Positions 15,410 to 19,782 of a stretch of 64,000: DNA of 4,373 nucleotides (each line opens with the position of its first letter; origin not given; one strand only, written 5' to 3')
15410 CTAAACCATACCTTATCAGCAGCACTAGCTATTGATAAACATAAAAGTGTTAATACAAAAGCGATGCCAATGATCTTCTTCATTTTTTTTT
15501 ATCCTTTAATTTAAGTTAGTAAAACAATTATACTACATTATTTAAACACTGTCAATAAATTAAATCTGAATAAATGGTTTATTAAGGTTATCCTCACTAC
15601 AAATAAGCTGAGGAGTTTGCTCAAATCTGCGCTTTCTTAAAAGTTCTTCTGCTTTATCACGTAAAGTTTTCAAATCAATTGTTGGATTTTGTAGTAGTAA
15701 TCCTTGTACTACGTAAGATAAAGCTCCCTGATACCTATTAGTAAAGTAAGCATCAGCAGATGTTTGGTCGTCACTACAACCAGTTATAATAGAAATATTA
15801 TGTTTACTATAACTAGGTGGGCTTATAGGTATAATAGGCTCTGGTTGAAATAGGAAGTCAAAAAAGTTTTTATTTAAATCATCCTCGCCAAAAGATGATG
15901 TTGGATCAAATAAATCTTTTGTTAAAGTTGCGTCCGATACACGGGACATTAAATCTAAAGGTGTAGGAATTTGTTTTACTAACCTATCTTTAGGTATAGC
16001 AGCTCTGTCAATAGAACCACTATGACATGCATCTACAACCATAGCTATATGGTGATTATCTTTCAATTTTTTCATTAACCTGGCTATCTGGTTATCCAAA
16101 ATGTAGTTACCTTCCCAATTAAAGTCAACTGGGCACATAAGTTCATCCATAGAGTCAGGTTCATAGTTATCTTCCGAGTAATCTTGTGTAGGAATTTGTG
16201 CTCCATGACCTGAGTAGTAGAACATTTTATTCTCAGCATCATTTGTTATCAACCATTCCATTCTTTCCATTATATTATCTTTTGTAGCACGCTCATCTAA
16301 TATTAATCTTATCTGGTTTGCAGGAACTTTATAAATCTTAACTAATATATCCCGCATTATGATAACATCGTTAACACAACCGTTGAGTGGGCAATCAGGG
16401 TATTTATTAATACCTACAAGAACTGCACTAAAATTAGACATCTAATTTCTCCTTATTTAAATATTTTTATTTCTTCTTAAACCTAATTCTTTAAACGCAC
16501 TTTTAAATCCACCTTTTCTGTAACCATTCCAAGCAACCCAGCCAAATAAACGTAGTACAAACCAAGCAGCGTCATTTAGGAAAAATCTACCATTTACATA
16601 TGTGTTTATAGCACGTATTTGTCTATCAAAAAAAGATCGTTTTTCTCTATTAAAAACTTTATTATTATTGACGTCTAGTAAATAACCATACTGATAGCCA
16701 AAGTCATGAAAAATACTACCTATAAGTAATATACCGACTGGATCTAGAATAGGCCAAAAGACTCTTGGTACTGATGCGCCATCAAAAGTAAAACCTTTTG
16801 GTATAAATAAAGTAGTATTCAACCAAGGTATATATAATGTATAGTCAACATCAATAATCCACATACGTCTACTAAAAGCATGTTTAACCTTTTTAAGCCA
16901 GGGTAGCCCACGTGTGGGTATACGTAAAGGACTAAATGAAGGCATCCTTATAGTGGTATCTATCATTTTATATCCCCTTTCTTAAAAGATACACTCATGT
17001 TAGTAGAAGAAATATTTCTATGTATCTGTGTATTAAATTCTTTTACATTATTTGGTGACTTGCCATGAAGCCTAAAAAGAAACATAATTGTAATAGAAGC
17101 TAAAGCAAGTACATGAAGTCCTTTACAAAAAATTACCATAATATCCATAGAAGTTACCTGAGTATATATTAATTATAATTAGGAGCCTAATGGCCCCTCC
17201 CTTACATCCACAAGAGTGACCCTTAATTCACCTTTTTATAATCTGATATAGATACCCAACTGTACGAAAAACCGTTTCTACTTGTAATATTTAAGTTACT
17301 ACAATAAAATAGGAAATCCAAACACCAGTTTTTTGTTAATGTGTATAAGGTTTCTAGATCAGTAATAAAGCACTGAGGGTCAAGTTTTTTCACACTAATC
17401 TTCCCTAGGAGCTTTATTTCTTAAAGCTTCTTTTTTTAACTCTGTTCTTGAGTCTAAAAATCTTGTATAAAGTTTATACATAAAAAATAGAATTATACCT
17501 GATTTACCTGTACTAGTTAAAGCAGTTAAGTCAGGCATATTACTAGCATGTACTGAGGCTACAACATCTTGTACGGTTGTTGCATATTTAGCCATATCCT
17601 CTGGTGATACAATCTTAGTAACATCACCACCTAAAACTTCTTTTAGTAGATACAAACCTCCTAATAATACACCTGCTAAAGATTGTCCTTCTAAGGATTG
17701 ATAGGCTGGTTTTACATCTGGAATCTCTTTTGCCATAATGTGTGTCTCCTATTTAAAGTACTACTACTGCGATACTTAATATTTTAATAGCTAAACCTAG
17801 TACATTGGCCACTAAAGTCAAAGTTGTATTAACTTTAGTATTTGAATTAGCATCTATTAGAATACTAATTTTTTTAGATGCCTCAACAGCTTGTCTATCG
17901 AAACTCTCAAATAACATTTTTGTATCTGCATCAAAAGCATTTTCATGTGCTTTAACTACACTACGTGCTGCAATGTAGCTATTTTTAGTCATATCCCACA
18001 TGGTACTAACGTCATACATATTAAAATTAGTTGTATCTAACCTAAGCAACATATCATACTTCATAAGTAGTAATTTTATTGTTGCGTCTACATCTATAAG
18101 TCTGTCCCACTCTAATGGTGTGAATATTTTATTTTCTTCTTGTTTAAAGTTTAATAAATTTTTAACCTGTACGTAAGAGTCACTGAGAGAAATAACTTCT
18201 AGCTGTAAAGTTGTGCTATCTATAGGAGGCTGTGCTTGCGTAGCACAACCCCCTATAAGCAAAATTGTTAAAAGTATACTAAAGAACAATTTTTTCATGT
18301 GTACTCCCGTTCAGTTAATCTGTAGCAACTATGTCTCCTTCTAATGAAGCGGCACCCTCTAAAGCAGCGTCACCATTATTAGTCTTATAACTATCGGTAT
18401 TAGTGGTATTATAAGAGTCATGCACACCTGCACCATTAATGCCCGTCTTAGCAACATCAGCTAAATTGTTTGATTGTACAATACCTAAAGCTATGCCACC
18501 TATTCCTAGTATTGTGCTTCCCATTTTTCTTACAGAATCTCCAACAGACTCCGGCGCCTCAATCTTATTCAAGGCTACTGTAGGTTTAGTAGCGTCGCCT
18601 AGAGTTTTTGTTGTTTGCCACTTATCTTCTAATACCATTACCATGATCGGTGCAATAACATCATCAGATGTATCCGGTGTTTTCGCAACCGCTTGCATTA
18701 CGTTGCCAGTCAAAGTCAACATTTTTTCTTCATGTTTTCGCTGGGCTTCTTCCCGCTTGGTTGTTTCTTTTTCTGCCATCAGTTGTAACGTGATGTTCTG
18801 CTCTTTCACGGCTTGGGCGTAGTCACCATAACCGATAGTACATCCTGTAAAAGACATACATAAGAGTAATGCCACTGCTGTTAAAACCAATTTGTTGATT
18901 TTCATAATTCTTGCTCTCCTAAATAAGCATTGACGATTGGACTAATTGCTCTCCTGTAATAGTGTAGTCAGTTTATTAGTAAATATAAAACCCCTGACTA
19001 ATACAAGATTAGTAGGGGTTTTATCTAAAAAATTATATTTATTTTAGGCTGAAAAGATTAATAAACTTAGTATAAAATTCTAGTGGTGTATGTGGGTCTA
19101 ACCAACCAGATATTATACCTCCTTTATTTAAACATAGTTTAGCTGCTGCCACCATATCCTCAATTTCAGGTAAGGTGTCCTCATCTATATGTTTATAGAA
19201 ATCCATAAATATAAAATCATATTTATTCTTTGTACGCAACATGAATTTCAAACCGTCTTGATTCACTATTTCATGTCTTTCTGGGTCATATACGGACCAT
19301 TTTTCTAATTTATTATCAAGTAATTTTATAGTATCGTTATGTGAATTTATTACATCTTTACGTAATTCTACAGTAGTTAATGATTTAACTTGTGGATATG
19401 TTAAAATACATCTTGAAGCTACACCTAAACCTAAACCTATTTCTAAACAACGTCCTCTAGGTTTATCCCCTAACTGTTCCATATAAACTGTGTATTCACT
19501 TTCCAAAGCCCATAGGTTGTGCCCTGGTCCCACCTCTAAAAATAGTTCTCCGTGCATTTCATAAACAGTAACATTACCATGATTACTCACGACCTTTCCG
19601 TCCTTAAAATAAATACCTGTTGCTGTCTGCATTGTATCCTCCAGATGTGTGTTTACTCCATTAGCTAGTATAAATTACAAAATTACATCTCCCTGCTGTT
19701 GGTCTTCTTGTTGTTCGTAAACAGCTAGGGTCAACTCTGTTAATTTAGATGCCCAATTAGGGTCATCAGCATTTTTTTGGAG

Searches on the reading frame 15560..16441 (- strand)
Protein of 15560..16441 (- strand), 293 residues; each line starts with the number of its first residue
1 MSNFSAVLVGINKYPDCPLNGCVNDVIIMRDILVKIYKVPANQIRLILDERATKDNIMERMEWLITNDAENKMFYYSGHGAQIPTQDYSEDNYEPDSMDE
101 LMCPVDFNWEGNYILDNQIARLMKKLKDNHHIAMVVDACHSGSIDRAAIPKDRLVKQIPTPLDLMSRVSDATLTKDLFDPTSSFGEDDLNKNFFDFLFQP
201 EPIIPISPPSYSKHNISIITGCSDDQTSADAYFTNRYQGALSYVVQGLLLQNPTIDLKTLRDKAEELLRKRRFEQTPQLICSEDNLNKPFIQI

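Call 5: search_protein_families(library=pfam, proteins=[window:15560-16441:-], max_evalue=0.1)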
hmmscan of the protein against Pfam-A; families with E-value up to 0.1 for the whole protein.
window:15560-16441:- (293 aa): 2 families
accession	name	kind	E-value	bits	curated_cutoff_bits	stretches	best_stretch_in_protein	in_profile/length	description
PF00656.27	Peptidase_C14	-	6.4e-23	82.1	21.4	1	6-282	4-226/233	Caspase domain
PF01650.23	Peptidase_C13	-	0.088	12.8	22.8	0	107-152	126-172/258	Peptidase C13 family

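Call 7: search_protein_families(library=phrogs, proteins=[window:15560-16441:-], max_evalue=0.01)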
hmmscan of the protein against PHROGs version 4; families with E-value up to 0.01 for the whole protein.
window:15560-16441:- (293 aa): 0 families

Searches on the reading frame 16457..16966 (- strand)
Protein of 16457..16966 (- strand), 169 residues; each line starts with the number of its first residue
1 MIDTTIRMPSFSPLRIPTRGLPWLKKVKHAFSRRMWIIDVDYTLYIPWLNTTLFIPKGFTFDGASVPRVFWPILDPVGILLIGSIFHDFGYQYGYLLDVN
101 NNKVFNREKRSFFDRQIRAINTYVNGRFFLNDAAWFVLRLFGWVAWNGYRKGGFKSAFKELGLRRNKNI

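Call 5: search_protein_families(library=pfam, proteins=[window:16457-16966:-], max_evalue=0.1)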
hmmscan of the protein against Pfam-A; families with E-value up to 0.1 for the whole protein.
window:16457-16966:- (169 aa): 1 family
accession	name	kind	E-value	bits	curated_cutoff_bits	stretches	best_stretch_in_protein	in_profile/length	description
PF07087.16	DUF1353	-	3.5e-10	39.8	22.5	1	50-107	14-72/91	Protein of unknown function (DUF1353)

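Call 7: search_protein_families(library=phrogs, proteins=[window:16457-16966:-], max_evalue=0.01)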
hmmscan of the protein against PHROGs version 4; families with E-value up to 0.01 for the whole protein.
window:16457-16966:- (169 aa): 1 family
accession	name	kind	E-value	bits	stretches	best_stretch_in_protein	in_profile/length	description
phrog_1158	-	tail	5.6e-17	63.1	1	32-149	20-134/205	tail assembly chaperone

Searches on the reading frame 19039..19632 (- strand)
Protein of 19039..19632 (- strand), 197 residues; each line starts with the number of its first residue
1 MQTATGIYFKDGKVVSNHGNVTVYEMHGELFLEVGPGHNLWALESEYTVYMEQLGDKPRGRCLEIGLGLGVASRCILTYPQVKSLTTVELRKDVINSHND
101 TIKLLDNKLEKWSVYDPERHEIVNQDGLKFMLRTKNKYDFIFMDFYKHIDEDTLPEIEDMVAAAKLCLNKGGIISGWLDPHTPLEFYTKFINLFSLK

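Call 7: search_protein_families(library=phrogs, proteins=[window:19039-19632:-], max_evalue=0.01)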
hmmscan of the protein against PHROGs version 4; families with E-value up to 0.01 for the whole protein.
window:19039-19632:- (197 aa): 1 family
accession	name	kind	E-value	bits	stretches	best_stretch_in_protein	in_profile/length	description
phrog_15480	-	other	4.4e-06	27.4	1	61-163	98-196/245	methyltransferase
